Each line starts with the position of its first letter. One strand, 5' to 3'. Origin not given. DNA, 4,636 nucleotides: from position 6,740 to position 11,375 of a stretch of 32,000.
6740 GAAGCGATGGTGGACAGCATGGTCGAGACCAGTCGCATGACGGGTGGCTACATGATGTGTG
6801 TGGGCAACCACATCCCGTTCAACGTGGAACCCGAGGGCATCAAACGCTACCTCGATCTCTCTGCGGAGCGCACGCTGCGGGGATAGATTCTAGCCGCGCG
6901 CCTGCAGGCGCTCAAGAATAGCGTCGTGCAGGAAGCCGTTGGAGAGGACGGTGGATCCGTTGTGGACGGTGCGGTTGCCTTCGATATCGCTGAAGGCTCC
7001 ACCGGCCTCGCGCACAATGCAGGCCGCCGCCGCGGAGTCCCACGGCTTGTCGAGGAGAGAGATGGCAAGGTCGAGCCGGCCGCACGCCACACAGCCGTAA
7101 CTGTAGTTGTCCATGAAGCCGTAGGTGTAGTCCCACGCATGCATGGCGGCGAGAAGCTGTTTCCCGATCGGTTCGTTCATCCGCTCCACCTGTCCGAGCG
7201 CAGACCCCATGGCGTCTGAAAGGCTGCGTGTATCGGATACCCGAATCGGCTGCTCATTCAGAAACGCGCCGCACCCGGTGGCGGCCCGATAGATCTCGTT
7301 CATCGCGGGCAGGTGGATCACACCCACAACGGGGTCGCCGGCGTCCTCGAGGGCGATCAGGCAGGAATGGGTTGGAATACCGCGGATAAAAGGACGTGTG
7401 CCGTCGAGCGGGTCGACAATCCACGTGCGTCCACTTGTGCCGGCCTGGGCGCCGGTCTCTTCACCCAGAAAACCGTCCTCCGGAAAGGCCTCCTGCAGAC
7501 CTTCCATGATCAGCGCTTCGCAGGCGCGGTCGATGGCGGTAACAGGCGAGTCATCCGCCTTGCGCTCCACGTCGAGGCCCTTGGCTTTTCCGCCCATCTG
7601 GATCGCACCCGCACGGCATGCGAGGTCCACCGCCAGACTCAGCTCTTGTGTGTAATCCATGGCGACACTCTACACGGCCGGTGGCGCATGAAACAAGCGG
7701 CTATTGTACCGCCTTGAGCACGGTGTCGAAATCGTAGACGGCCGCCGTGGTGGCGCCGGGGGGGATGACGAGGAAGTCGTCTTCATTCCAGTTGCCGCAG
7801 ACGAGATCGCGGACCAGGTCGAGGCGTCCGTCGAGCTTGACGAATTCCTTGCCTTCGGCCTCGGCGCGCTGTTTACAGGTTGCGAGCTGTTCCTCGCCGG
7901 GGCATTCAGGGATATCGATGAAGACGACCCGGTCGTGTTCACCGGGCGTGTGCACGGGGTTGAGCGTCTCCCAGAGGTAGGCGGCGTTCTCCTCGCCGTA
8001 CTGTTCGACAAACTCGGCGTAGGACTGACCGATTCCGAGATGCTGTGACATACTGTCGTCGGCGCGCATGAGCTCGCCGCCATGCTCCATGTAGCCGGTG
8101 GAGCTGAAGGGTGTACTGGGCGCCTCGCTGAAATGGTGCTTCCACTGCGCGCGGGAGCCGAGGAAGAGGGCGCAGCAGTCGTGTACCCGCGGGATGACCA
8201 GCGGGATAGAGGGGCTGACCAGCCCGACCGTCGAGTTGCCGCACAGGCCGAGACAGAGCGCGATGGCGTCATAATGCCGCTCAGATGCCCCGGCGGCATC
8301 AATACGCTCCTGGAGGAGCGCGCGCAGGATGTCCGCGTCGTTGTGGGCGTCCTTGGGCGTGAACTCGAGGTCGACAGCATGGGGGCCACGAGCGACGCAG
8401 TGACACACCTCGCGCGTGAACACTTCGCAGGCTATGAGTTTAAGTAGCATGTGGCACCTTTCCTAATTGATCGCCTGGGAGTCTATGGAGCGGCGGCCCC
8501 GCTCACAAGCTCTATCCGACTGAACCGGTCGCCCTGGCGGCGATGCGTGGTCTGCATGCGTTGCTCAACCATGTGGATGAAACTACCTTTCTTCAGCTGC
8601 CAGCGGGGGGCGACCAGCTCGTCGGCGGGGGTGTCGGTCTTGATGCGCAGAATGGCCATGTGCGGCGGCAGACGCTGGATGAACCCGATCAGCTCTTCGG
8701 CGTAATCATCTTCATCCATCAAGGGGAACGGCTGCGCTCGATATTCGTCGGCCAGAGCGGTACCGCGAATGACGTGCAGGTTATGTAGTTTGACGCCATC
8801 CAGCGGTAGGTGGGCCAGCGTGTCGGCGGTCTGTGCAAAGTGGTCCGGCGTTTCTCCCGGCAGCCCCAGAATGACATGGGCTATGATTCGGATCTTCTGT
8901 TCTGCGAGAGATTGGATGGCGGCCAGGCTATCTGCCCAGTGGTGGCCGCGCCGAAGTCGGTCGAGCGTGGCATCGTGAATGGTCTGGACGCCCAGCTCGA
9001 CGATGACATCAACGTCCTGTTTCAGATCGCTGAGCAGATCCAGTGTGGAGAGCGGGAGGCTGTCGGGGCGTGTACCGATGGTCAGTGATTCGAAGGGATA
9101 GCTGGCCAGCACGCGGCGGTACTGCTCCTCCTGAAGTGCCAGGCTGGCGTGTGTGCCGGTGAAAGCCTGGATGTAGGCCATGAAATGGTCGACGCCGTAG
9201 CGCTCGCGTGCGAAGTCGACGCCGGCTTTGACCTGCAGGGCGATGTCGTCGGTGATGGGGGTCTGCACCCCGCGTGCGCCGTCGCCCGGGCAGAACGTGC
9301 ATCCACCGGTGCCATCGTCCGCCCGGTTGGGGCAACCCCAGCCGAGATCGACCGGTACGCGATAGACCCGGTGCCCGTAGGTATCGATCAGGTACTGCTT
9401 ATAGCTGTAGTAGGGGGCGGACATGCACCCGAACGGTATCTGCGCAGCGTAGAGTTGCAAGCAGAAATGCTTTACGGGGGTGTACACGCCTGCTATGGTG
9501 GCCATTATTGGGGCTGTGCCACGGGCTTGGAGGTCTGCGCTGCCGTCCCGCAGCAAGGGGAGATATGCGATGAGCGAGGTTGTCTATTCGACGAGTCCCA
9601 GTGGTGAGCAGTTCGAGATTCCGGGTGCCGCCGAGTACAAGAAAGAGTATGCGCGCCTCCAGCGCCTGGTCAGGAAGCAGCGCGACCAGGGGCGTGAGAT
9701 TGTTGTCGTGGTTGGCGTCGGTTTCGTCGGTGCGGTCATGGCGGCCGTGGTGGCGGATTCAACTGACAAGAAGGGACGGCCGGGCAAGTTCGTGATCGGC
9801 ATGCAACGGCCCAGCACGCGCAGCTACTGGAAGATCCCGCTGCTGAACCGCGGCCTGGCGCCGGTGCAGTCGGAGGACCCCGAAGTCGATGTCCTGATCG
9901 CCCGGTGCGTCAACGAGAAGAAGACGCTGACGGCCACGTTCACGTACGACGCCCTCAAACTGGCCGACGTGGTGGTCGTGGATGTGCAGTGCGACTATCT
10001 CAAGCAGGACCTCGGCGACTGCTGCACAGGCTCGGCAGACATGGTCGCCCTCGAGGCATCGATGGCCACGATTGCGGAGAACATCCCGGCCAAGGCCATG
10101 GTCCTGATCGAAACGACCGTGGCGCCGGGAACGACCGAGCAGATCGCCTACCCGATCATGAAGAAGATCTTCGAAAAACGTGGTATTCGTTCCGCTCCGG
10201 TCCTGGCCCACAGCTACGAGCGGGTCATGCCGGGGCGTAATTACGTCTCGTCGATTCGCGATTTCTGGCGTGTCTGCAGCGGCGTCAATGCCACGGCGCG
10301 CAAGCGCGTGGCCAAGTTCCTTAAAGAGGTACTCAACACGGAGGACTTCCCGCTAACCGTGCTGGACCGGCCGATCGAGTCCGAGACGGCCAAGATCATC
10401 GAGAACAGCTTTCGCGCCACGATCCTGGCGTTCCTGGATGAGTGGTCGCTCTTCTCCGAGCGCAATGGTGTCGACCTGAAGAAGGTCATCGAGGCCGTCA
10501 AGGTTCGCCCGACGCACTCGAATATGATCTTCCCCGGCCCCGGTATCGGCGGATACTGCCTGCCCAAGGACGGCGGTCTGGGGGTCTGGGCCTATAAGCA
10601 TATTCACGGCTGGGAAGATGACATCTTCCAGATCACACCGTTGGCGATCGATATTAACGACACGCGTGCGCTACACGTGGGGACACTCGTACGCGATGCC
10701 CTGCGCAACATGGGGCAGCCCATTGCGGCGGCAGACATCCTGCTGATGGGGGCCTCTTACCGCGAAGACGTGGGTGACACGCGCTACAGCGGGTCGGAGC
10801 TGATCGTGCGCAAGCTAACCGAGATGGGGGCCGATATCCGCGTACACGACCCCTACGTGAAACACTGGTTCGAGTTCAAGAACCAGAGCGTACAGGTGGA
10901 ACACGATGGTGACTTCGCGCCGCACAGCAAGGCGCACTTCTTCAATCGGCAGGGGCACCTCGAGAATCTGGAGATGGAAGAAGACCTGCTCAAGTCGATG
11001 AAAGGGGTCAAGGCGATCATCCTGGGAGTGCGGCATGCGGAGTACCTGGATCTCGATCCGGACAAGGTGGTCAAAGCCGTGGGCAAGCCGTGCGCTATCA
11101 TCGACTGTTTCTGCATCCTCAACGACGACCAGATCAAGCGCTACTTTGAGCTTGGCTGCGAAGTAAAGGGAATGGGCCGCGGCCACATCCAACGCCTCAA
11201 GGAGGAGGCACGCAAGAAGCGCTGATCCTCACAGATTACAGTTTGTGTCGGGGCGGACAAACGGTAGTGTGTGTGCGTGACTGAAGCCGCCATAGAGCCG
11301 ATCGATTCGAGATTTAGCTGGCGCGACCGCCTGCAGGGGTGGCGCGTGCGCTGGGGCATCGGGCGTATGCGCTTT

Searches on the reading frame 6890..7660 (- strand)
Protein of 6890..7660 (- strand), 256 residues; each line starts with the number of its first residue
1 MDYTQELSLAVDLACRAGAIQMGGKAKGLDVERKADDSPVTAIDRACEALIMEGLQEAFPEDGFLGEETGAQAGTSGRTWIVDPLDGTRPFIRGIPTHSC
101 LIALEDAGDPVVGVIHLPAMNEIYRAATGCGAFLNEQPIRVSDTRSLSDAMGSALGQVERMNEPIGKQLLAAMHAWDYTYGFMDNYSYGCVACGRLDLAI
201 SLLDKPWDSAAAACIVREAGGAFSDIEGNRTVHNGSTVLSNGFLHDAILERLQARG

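Call 11: search_protein_families(library=pfam, proteins=[window:6890-7660:-], max_evalue=0.001)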
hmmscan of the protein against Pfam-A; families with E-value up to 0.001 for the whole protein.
window:6890-7660:- (256 aa): 1 family
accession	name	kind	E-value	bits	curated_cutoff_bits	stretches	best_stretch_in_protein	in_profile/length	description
PF00459.30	Inositol_P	-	7.6e-57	193.3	27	1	5-253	4-267/271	Inositol monophosphatase family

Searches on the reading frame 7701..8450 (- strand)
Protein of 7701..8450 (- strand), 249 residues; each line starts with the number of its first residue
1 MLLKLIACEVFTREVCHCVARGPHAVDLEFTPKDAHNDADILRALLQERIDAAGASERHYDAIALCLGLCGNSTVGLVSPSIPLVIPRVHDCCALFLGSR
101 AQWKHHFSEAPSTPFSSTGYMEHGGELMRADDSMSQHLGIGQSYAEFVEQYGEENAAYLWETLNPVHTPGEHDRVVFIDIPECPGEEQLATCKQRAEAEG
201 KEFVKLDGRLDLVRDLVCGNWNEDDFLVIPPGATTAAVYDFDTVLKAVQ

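Call 11: search_protein_families(library=pfam, proteins=[window:7701-8450:-], max_evalue=0.001)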
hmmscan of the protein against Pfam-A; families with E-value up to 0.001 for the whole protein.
window:7701-8450:- (249 aa): 1 family
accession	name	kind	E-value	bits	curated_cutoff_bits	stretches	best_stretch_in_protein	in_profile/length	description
PF07796.16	DUF1638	-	1.5e-23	83.9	27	1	31-216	2-160/161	Protein of unknown function (DUF1638)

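Call 20: search_protein_families(library=ncbifam, proteins=[window:7701-8450:-], max_evalue=0.001)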
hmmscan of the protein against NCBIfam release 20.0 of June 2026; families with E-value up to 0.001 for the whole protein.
window:7701-8450:- (249 aa): 0 families

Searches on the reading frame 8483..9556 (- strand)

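Call 11: search_protein_families(library=pfam, proteins=[window:8483-9556:-], max_evalue=0.001)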
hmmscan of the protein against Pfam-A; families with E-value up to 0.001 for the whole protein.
window:8483-9556:- (357 aa): 2 families
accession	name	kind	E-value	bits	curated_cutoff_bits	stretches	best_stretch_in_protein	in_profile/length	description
PF16199.10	Radical_SAM_C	-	7.1e-25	87.4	31.9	1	253-335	2-84/85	Radical_SAM C-terminal domain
PF04055.27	Radical_SAM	-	5.2e-15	56.4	29.5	1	84-246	9-165/166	Radical SAM superfamily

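Call 20: search_protein_families(library=ncbifam, proteins=[window:8483-9556:-], max_evalue=0.001)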
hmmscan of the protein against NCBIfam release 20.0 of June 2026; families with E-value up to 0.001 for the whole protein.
window:8483-9556:- (357 aa): 23 families
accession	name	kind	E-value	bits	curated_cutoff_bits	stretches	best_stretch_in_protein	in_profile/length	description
TIGR01212.1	TIGR01212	equivalog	8.7e-78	261.5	180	1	49-346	2-301/302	tRNA modification radical SAM protein MnmL/YtqA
TIGR01211.1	ELP3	subfamily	1.6e-17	63.2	350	1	109-337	141-371/522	tRNA uridine(34) 5-carboxymethylaminomethyl modification radical SAM/GNAT enzyme Elp3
TIGR04013.1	B12_SAM_MJ_1487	hypoth_equivalog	4e-12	45.7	251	1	162-271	247-356/382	TIGR04013 family B12-binding domain/radical SAM domain-containing protein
NF006065.0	PRK08207.2-4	equivalog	6.6e-11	41.9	922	1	162-290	267-393/484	coproporphyrinogen III oxidase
TIGR04107.1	rSAM_HutW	equivalog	1.6e-09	37.1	400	1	188-278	157-248/419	heme anaerobic degradation radical SAM methyltransferase ChuW/HutW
TIGR03994.1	rSAM_HemZ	equivalog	6.3e-09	35.4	321.4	1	162-274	180-290/401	coproporphyrinogen dehydrogenase HemZ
NF006060.0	PRK08207.1-3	equivalog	2.6e-08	33.1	653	1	162-271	248-355/477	coproporphyrinogen III oxidase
TIGR00089.1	TIGR00089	subfamily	6.3e-08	31.8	251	1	180-257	246-325/429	MiaB/RimO family radical SAM methylthiotransferase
TIGR04014.1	B12_SAM_MJ_0865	equivalog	9.9e-07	27.9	360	1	160-273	241-359/434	methyl-coenzyme M reductase glutamine C-methyltransferase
TIGR01579.1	MiaB-like-C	equivalog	1.3e-06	27.9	357.05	1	186-255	252-323/416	tRNA (N(6)-L-threonylcarbamoyladenosine(37)-C(2))-methylthiotransferase MtaB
NF006064.0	PRK08207.2-2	equivalog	2.6e-06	26.7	504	1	150-274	235-352/465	coproporphyrinogen III oxidase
TIGR04072.2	rSAM_ladder_B12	equivalog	2.7e-06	26.3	360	1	163-251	265-350/443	lipid biosynthesis B12-binding/radical SAM protein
NF006066.0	PRK08207.2-5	equivalog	2.1e-05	23.3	1117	1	163-267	289-391/518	coproporphyrinogen III oxidase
TIGR00539.1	hemN_rel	equivalog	2.3e-05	23.7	205.4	1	186-274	114-203/361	radical SAM family heme chaperone HemW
NF006062.0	PRK08207.1-5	equivalog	2.3e-05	23.4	1007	1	159-270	243-353/476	coproporphyrinogen III oxidase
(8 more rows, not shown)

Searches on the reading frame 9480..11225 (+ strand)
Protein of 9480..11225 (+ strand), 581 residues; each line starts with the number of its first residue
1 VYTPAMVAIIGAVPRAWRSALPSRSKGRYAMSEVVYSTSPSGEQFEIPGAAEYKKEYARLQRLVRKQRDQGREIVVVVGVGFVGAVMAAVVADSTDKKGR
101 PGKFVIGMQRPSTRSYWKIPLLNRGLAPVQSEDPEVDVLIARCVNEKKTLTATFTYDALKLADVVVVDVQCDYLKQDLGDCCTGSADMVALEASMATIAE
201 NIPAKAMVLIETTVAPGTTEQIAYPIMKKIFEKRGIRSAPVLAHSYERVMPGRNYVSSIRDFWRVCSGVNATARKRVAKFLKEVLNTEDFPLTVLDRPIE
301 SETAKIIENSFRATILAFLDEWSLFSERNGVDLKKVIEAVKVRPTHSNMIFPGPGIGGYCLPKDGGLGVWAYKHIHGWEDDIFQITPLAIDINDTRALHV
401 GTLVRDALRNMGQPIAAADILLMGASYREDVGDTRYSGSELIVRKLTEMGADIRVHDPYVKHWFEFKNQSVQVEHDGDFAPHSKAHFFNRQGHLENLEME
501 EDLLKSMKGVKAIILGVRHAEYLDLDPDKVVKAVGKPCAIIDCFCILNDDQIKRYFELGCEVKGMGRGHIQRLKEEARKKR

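Call 3: search_protein_families(library=ncbifam, proteins=[window:9480-11225:+], max_evalue=0.01)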
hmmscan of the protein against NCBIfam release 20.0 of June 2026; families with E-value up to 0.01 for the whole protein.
window:9480-11225:+ (581 aa): 7 families
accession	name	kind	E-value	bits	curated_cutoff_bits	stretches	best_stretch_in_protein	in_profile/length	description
TIGR03026.1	NDP-sugDHase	subfamily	9.3e-55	186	189.8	1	75-531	3-400/413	nucleotide sugar dehydrogenase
NF040825.1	UDPMaNacDH_Arch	equivalog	4.8e-43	147.6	750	1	75-469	3-360/418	UDP-N-acetyl-D-mannosamine dehydrogenase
NF008286.0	PRK11064.1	equivalog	1.5e-25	89.7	459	1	74-465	5-369/420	UDP-N-acetyl-D-mannosamine dehydrogenase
NF041297.1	UDPGDh_AglM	equivalog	6.5e-24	84.6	670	1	75-462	3-361/429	UDP-glucose 6-dehydrogenase AglM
NF047673.2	TeichurnBiosyTuaD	equivalog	5.4e-22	78.5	700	1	75-461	4-354/439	UDP-glucose 6-dehydrogenase TuaD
NF011631.0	PRK15057.1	equivalog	4.4e-12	45.8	757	1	136-372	46-265/388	UDP-glucose 6-dehydrogenase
NF011729.0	PRK15182.1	equivalog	1.9e-11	43.4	592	1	188-461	96-358/425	Vi polysaccharide biosynthesis UDP-N-acetylglucosamine C-6 dehydrogenase TviB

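Call 4: search_protein_families(library=pfam, proteins=[window:9480-11225:+], max_evalue=0.01)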
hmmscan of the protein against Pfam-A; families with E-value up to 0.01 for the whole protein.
window:9480-11225:+ (581 aa): 4 families
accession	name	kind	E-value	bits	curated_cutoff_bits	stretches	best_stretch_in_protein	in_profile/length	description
PF03720.21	UDPG_MGDP_dh_C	-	1.3e-19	70.9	30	1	422-548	2-102/103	UDP-glucose/GDP-mannose dehydrogenase family, UDP binding domain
PF00984.24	UDPG_MGDP_dh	-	1.9e-15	57.2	25.4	1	300-367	2-70/94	UDP-glucose/GDP-mannose dehydrogenase family, central domain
PF03721.20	UDPG_MGDP_dh_N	-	3e-12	46.9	27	1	75-276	3-182/187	UDP-glucose/GDP-mannose dehydrogenase family, NAD binding domain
PF14833.11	NAD_binding_11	-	0.01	16.6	30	0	302-349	4-51/122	NAD-binding of NADP-dependent 3-hydroxyisobutyrate dehydrogenase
